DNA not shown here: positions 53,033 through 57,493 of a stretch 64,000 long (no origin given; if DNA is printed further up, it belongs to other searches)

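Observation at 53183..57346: Giant beta-helix / M6-type metalloprotease / polytopic membrane protein encoded between pilC and pilA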

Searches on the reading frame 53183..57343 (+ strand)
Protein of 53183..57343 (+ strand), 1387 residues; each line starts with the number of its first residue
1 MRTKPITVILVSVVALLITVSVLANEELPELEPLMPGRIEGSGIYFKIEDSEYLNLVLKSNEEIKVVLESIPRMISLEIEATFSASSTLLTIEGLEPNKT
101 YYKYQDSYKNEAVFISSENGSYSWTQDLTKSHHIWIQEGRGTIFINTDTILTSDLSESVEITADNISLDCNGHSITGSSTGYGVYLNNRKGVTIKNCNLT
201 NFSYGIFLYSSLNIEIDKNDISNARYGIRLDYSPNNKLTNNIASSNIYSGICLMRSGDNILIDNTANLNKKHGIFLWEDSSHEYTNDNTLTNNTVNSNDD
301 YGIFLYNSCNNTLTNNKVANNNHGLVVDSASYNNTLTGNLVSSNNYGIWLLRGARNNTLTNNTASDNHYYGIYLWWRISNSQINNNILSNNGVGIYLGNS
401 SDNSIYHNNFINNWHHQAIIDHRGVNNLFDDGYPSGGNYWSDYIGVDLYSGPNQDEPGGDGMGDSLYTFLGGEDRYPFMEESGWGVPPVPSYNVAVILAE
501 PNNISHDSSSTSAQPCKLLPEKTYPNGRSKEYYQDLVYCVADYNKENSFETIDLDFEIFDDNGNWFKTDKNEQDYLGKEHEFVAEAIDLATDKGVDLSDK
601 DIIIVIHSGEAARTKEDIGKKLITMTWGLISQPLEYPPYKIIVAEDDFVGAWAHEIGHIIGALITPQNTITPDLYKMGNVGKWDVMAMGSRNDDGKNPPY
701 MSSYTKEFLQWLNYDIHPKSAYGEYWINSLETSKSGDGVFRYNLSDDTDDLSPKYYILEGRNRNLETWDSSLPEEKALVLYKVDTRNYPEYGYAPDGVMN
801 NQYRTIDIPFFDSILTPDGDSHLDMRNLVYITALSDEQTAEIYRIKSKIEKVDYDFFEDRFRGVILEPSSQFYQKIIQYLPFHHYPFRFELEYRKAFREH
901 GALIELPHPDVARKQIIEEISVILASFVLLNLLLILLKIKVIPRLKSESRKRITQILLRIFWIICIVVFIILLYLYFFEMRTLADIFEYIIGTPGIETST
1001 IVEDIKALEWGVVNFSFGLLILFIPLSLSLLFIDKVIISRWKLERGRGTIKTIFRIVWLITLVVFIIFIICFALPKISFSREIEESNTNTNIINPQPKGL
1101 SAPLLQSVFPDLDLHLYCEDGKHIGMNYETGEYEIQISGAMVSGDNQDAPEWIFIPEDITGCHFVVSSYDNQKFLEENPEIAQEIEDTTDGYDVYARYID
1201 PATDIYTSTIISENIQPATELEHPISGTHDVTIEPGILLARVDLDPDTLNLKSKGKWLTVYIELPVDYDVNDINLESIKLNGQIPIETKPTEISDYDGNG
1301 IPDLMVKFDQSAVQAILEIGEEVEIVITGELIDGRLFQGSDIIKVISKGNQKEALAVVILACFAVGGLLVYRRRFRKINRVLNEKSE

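Call 4: search_protein_families(library=pfam, proteins=[window:53183-57343:+], max_evalue=1)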
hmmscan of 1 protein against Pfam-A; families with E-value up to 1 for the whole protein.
window:53183-57343:+ (1387 aa): 3 families
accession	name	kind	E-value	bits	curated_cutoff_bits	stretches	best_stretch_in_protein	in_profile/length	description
PF13229.12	Beta_helix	-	5.7e-56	189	25.9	3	182-340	1-157/158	Right handed beta helix region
PF05048.19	NosD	-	1e-42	146.5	23.6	2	172-339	7-167/212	Periplasmic copper-binding protein (NosD)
PF20664.2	DUF6814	-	0.31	11.7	25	1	1049-1084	3-38/71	Family of unknown function (DUF6814)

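Call 6: search_protein_families(library=ncbifam, proteins=[window:53183-57343:+], max_evalue=1)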
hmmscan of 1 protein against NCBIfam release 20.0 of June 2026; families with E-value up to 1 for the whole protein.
window:53183-57343:+ (1387 aa): 5 families
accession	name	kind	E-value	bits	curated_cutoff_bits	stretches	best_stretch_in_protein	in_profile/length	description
TIGR03804.1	para_beta_helix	repeat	7.7e-38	127.9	19.45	7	227-270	1-43/44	parallel beta-helix repeat protein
TIGR04247.1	NosD_copper_fam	subfamily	1.6e-24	86.2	300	2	176-345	122-286/377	nitrous oxide reductase family maturation protein NosD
TIGR03296.1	M6dom_TIGR03296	domain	1.7e-13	51.1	110.8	1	567-730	54-240/286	M6 family metalloprotease domain-containing protein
NF038177.1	epimerase_AlgG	equivalog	0.0044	15.7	700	2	187-251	353-418/519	mannuronan 5-epimerase AlgG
NF058571.1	GVDTG_CTERM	domain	0.26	11.6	29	1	1354-1374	24-44/44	GVDTG sorting domain-containing protein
